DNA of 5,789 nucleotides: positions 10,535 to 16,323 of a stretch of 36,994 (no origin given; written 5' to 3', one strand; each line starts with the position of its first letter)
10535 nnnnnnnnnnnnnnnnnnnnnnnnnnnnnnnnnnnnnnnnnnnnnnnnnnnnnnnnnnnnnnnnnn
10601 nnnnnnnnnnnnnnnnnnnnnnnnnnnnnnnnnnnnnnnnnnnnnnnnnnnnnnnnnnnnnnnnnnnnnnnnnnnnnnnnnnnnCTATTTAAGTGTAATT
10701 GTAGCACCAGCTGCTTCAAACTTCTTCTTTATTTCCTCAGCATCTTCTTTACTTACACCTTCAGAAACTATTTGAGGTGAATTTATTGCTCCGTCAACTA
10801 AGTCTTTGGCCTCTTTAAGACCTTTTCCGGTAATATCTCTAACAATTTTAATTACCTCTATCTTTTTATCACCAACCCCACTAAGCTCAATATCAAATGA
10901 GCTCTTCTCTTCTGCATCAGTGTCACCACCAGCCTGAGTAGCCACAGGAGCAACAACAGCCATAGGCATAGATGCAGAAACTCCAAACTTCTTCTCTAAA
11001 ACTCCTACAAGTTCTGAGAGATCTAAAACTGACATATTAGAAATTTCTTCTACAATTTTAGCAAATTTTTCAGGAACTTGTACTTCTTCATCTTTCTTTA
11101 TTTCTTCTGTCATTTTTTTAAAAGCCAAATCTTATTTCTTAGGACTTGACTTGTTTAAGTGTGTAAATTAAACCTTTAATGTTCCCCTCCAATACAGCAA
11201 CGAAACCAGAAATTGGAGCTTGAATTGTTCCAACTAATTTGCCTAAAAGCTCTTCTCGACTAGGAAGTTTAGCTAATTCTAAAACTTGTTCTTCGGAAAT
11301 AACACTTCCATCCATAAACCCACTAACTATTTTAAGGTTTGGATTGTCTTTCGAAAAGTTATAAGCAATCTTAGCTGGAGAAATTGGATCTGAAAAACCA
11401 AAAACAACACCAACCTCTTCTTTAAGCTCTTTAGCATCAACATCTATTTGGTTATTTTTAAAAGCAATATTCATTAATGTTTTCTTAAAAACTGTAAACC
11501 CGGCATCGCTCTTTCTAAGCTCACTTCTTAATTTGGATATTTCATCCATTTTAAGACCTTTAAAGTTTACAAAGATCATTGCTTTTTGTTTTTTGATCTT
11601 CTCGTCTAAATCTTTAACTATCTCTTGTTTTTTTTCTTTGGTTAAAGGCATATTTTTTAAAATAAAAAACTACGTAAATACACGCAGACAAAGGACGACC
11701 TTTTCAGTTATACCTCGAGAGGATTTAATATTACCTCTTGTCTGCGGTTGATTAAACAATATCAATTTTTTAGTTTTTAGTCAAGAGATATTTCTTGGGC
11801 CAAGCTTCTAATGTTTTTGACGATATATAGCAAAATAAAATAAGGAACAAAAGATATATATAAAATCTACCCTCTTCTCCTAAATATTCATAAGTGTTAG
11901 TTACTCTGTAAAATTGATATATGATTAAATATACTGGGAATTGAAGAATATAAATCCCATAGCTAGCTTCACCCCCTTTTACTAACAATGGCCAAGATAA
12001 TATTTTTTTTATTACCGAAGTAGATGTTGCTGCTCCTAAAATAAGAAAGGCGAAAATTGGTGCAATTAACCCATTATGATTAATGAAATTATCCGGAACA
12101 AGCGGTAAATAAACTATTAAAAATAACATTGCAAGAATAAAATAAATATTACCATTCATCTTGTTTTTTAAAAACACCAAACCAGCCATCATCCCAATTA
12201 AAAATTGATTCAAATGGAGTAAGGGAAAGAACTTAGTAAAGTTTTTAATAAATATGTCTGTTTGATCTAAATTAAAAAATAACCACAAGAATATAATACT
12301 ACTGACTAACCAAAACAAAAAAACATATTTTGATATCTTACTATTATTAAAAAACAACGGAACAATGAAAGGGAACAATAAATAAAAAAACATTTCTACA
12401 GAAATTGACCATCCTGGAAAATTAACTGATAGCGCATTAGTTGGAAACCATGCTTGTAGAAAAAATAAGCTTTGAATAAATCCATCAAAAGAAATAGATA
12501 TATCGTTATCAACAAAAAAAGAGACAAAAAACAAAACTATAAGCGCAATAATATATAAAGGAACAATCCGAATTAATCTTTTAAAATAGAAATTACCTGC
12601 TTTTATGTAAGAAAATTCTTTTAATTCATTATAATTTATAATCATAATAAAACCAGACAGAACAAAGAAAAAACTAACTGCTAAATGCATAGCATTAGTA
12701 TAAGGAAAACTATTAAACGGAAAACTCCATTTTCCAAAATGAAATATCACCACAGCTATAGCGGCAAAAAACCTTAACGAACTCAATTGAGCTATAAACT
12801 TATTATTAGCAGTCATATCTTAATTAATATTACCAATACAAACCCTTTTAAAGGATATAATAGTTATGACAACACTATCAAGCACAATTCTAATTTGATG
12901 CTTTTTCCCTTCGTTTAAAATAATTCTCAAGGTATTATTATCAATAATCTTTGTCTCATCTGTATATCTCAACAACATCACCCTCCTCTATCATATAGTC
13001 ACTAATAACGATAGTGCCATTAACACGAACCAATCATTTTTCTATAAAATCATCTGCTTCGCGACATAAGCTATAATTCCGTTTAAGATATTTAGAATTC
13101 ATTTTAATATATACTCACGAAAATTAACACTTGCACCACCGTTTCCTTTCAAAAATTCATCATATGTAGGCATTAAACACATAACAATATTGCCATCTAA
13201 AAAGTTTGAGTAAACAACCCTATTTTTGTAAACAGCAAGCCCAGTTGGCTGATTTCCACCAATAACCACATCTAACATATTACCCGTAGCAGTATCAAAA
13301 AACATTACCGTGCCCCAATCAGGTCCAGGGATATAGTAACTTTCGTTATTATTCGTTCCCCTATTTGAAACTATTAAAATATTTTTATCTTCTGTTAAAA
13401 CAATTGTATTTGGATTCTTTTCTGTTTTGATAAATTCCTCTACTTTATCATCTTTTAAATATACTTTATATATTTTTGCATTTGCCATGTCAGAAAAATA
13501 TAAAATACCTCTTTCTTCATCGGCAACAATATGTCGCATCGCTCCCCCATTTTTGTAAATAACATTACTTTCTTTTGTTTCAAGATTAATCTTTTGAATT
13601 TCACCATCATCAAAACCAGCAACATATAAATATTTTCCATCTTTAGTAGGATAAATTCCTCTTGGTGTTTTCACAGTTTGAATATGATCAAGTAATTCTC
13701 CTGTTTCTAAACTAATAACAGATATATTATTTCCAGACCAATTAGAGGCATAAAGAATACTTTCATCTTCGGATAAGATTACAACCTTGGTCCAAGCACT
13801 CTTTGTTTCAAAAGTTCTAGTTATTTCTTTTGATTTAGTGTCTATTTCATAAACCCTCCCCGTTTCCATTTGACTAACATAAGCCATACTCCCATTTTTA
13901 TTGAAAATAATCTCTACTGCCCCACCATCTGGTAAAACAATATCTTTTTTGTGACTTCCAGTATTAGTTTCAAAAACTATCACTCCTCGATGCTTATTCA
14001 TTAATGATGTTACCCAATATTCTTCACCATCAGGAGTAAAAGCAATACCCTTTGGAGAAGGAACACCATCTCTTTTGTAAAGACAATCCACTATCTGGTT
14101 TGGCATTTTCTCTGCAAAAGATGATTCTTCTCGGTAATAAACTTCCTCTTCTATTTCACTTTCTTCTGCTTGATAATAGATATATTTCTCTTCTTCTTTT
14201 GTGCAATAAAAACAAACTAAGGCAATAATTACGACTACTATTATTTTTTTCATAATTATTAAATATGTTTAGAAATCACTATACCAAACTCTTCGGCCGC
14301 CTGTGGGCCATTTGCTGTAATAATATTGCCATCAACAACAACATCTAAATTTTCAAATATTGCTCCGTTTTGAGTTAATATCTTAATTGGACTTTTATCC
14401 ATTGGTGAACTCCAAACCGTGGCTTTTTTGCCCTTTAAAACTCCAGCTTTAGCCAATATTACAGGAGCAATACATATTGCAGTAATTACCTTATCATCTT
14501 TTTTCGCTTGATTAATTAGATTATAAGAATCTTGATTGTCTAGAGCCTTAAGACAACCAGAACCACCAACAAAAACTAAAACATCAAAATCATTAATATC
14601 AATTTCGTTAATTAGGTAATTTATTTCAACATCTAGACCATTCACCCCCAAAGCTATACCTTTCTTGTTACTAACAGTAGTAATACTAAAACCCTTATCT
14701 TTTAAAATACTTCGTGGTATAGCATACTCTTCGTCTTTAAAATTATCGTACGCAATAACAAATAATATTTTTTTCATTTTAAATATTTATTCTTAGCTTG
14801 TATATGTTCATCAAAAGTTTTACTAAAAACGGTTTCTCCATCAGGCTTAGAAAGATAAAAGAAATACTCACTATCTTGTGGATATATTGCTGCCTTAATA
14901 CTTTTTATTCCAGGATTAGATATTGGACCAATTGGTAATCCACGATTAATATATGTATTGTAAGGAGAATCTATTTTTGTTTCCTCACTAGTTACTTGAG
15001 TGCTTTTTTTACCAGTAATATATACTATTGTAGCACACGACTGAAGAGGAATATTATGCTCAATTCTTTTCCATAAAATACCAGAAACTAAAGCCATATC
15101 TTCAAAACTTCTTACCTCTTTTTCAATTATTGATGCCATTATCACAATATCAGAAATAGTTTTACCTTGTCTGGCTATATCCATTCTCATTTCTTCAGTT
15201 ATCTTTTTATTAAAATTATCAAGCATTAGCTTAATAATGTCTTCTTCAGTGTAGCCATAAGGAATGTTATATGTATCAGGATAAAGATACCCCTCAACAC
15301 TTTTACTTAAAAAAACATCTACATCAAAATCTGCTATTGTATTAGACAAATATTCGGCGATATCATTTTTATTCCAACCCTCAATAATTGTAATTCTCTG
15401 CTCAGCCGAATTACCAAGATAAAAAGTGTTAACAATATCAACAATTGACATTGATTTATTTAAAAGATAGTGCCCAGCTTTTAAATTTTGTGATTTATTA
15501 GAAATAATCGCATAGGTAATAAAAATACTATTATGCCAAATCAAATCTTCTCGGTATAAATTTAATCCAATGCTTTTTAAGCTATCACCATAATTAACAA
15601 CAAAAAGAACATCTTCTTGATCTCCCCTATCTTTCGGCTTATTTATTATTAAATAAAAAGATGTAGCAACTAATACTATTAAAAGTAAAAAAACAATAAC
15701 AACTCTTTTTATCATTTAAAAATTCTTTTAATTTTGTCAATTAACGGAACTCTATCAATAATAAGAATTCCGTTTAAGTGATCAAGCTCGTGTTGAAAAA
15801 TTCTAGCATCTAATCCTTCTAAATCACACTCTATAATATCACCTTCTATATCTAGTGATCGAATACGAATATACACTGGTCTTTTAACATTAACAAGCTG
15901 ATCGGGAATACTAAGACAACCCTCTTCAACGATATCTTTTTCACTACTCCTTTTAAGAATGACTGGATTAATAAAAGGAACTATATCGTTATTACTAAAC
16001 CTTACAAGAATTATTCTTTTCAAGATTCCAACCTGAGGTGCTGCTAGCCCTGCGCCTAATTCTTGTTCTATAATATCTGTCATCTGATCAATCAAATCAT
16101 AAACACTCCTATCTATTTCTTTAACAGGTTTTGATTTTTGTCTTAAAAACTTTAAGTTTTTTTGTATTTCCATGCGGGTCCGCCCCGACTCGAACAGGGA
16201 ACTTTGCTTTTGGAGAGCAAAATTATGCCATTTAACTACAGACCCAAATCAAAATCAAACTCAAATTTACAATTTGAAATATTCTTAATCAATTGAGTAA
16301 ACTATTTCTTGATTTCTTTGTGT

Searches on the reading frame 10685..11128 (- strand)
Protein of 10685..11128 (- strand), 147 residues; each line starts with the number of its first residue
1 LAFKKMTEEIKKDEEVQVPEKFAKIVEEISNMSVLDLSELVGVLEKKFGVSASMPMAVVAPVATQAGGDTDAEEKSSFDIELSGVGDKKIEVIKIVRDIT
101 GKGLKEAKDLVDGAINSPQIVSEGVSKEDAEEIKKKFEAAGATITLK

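Call 75: search_protein_families(library=pfam, proteins=[window:10685-11128:-], max_evalue=0.0001)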
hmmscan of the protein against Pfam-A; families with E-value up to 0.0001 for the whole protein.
window:10685-11128:- (147 aa): 2 families
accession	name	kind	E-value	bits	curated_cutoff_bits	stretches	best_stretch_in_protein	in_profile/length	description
PF00542.24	Ribosomal_L12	-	3.6e-26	91.7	25.9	1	78-147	1-67/67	Ribosomal protein L7/L12 C-terminal domain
PF16320.10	Ribosomal_L12_N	-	4.9e-19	68.2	25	1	23-67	3-46/48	Ribosomal protein L7/L12 dimerisation domain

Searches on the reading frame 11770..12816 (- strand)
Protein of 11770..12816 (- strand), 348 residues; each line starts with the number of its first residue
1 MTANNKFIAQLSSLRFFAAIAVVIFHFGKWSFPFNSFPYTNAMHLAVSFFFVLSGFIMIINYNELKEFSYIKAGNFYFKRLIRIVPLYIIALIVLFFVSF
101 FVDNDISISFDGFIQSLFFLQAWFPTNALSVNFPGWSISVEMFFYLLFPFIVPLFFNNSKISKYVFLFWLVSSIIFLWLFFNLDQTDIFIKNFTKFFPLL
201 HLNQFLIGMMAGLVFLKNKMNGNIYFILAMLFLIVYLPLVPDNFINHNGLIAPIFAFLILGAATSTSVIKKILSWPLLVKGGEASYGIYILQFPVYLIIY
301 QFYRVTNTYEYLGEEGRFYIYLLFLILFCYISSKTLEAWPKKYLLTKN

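Call 75: search_protein_families(library=pfam, proteins=[window:11770-12816:-], max_evalue=0.0001)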
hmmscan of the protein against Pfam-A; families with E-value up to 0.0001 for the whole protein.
window:11770-12816:- (348 aa): 1 family
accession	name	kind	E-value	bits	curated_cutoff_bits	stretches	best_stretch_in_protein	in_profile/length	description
PF01757.29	Acyl_transf_3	-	1.4e-30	106.9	31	1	10-331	3-323/326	Acyltransferase domain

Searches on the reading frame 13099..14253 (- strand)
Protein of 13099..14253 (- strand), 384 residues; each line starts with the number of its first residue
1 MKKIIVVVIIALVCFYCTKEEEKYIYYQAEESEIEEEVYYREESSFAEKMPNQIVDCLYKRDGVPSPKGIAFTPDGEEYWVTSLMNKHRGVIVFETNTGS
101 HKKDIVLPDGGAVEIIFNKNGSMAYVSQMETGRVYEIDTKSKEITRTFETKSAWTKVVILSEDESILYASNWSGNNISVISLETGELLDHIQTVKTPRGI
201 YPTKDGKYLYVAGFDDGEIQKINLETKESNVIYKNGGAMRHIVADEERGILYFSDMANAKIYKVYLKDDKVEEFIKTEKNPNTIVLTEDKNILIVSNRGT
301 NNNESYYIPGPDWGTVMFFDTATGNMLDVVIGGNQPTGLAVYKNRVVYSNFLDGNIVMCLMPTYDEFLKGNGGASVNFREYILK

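Call 75: search_protein_families(library=pfam, proteins=[window:13099-14253:-], max_evalue=0.0001)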
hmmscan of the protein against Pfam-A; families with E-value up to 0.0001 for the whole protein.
window:13099-14253:- (384 aa): 7 families
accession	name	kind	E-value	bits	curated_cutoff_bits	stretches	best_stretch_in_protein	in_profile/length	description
PF10282.15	Lactonase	-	2.9e-10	40.3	21.7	1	72-227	150-323/344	Lactonase, 7-bladed beta-propeller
PF24684.1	Vgb_lyase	-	4.5e-10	39.3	50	1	67-297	57-283/290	Virginiamycin B lyase family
PF08450.18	SGL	-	1.6e-08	34.9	26.3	0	243-300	6-62/246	SMP-30/Gluconolactonase/LRE-like region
PF25174.1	Beta-prop_THOC3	-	5.3e-06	26.1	305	0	70-215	52-192/272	THOC3 beta-propeller domain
PF21783.3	YNCE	-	9.3e-06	25.6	27.1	0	133-298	137-303/339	YNCE-like beta-propeller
PF03088.22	Str_synth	-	3e-05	24.5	25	0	260-310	38-88/89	Strictosidine synthase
PF01731.26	Arylesterase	-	3.8e-05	24.2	21.3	0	180-219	39-78/86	Arylesterase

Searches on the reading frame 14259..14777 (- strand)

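Call 75: search_protein_families(library=pfam, proteins=[window:14259-14777:-], max_evalue=0.0001)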
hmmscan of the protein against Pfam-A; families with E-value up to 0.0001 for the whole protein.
window:14259-14777:- (172 aa): 1 family
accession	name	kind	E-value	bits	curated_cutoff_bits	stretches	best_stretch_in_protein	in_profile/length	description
PF01965.30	DJ-1_PfpI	-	3e-35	121.9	26.6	1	2-169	1-163/165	DJ-1/PfpI family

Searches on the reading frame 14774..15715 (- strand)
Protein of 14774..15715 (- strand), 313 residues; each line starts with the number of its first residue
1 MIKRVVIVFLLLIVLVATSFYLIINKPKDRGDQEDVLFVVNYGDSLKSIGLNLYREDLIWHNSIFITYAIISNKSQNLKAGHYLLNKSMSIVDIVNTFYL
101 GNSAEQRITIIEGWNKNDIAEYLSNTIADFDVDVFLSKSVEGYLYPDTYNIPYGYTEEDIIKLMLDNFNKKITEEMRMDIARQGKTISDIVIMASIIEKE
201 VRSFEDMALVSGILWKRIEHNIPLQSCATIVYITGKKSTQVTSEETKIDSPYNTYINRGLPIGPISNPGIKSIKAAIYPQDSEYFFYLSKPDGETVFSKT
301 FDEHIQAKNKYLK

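Call 75: search_protein_families(library=pfam, proteins=[window:14774-15715:-], max_evalue=0.0001)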
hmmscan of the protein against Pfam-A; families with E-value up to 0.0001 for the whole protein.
window:14774-15715:- (313 aa): 1 family
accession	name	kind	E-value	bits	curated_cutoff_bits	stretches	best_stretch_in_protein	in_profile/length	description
PF02618.21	YceG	-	3.8e-77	259.9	32.4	1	39-310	2-275/275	YceG-like family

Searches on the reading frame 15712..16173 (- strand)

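Call 75: search_protein_families(library=pfam, proteins=[window:15712-16173:-], max_evalue=0.0001)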
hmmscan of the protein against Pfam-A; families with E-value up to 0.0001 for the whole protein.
window:15712-16173:- (153 aa): 1 family
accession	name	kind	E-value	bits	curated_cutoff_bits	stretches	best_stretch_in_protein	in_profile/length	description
PF01327.26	Pep_deformylase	-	3.9e-43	147.2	22.8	1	8-143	10-151/156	Polypeptide deformylase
